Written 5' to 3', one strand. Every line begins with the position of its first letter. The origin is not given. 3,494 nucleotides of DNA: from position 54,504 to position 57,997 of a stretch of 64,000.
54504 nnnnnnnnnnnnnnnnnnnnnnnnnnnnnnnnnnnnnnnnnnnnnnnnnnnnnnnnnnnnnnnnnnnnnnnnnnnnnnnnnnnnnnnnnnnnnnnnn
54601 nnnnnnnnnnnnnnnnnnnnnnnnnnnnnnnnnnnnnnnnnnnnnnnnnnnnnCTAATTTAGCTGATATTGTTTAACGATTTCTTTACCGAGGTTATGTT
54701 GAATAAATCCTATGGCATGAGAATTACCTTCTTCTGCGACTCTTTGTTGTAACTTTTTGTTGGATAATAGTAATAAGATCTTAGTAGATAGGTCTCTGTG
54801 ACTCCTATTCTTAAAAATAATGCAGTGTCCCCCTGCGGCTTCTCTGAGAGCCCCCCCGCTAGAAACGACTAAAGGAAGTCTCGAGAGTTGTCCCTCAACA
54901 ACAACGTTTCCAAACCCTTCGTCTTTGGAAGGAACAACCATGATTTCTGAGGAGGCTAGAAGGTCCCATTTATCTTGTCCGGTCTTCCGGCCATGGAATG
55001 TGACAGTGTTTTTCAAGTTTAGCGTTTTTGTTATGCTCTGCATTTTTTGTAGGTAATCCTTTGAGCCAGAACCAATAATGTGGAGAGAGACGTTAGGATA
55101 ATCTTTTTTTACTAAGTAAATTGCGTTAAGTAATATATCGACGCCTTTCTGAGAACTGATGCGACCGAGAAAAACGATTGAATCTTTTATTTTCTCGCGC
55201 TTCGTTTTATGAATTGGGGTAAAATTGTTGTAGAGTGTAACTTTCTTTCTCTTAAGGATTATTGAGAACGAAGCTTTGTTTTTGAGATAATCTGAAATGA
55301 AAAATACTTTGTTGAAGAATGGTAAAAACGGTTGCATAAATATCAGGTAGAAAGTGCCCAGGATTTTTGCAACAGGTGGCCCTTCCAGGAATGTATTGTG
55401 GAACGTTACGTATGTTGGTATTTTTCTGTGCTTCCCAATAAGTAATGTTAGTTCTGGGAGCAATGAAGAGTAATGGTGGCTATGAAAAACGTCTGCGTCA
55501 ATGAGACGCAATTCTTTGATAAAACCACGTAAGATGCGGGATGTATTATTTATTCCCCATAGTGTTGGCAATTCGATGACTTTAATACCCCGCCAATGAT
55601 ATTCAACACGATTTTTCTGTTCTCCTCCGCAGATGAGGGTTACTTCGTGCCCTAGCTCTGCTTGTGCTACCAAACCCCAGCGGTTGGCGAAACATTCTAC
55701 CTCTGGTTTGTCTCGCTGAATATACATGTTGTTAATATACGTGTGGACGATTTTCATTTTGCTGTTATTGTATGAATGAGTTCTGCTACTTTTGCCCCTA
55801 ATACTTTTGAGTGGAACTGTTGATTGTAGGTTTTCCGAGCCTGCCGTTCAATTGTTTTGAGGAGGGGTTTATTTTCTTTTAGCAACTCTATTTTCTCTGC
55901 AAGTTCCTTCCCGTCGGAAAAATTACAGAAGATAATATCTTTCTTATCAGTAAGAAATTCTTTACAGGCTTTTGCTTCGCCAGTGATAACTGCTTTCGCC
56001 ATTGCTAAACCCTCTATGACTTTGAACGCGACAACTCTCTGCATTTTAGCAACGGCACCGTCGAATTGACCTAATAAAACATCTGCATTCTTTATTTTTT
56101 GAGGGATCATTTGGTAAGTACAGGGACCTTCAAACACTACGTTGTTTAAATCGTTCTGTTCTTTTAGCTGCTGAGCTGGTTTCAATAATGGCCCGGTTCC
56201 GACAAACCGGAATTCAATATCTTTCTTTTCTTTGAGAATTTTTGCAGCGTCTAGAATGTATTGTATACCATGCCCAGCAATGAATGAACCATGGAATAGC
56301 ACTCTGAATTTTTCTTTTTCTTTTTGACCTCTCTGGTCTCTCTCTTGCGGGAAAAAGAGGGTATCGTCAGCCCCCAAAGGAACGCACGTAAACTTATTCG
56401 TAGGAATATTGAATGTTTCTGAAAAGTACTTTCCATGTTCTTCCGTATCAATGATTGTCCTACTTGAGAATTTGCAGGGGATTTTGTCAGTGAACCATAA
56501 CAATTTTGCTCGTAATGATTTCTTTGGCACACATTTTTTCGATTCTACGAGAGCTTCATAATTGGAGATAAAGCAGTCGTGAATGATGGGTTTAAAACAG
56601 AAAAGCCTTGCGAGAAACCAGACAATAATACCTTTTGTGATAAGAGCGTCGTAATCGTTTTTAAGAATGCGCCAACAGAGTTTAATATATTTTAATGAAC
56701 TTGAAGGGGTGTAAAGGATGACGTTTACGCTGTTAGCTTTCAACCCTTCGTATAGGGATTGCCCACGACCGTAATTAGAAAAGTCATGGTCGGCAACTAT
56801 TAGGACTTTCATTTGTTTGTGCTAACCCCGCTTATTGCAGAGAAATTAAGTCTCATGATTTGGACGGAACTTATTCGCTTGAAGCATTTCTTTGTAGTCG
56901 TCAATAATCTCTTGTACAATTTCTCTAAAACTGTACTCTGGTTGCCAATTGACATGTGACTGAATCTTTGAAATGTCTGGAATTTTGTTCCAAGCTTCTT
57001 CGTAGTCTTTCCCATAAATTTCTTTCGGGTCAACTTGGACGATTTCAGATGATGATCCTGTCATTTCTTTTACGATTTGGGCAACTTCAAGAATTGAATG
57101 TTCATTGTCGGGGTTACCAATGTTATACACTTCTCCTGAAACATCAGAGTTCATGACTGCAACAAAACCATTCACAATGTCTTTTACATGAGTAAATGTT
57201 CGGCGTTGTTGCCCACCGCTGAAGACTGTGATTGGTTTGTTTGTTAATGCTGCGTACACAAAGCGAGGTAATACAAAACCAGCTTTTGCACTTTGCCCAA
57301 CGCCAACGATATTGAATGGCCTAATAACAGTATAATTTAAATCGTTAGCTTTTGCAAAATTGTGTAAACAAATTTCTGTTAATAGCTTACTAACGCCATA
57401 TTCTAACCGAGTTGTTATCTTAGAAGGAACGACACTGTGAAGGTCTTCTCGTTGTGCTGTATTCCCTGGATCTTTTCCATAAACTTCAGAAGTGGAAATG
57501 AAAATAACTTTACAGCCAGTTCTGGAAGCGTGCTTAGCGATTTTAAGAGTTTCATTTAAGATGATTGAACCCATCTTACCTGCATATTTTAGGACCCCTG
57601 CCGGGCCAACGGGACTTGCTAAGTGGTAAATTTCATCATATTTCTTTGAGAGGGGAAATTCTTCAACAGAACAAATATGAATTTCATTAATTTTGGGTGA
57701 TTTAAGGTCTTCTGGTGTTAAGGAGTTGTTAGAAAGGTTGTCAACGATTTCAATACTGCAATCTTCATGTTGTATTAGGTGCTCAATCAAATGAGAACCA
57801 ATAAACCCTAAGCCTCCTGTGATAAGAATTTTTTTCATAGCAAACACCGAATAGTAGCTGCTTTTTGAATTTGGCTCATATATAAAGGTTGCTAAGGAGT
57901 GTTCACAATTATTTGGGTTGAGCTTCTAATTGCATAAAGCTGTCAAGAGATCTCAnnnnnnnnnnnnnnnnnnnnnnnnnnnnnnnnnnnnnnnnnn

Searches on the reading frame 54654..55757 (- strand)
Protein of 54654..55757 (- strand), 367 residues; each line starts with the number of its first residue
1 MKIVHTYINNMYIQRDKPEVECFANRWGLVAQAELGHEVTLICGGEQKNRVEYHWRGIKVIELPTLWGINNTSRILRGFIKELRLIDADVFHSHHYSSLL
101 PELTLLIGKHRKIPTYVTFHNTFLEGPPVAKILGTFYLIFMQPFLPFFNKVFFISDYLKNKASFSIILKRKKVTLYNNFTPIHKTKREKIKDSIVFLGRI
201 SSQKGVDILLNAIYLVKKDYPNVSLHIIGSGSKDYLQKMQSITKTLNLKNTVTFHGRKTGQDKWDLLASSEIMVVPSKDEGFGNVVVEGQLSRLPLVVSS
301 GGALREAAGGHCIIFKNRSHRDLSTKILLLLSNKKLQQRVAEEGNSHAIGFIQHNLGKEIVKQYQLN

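Call 10: search_protein_families(library=pfam, proteins=[window:54654-55757:-], max_evalue=0.00001)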
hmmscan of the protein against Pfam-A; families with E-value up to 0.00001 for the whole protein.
window:54654-55757:- (367 aa): 5 families
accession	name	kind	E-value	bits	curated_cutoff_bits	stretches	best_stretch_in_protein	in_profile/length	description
PF00534.26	Glycos_transf_1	-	6.4e-29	101.1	26.4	1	188-345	12-170/172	Glycosyl transferases group 1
PF13692.12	Glyco_trans_1_4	-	5.4e-26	92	27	1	193-333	3-142/142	Glycosyl transferases group 1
PF13439.12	Glyco_transf_4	-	9.8e-14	52.2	28.5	1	31-173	14-159/170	Glycosyltransferase Family 4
PF13579.12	Glyco_trans_4_4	-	4.5e-10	40.5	29.7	1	31-163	13-143/158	Glycosyl transferase 4-like domain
PF20706.3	GT4-conflict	-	1.3e-09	38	26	1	185-300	191-312/385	Family 4 Glycosyltransferase in conflict systems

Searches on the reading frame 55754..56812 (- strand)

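Call 10: search_protein_families(library=pfam, proteins=[window:55754-56812:-], max_evalue=0.00001)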
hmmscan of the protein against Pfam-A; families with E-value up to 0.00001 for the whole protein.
window:55754-56812:- (352 aa): 3 families
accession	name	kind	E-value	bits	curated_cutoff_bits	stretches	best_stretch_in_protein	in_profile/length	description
PF13692.12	Glyco_trans_1_4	-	1.1e-14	55.4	27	1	169-311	2-139/142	Glycosyl transferases group 1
PF00534.26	Glycos_transf_1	-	1.2e-14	54.6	26.4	1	159-327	6-171/172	Glycosyl transferases group 1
PF13524.12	Glyco_trans_1_2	-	7.6e-10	39.3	25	1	193-333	9-133/144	Glycosyl transferase-like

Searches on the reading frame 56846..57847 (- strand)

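Call 10: search_protein_families(library=pfam, proteins=[window:56846-57847:-], max_evalue=0.00001)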
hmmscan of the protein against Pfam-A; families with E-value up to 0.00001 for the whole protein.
window:56846-57847:- (333 aa): 6 families
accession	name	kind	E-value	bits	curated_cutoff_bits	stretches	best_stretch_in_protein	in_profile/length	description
PF01370.27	Epimerase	-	2.9e-44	151.7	20.9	1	7-244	1-240/240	NAD dependent epimerase/dehydratase family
PF16363.11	GDP_Man_Dehyd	-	1.5e-34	120.4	27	1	8-313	1-331/332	GDP-mannose 4,6 dehydratase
PF07993.18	NAD_binding_4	-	6.1e-10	39.1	20.1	0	66-190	85-214/258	Male sterility protein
PF04321.23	RmlD_sub_bind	-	2.4e-09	37.1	27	1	6-318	2-285/287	RmlD substrate binding domain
PF01073.25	3Beta_HSD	-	3.3e-09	36.6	22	1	8-186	1-187/280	3-beta hydroxysteroid dehydrogenase/isomerase family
PF02719.21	Polysacc_synt_2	-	3.5e-06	26.8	20.2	0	150-268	138-252/293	Polysaccharide biosynthesis protein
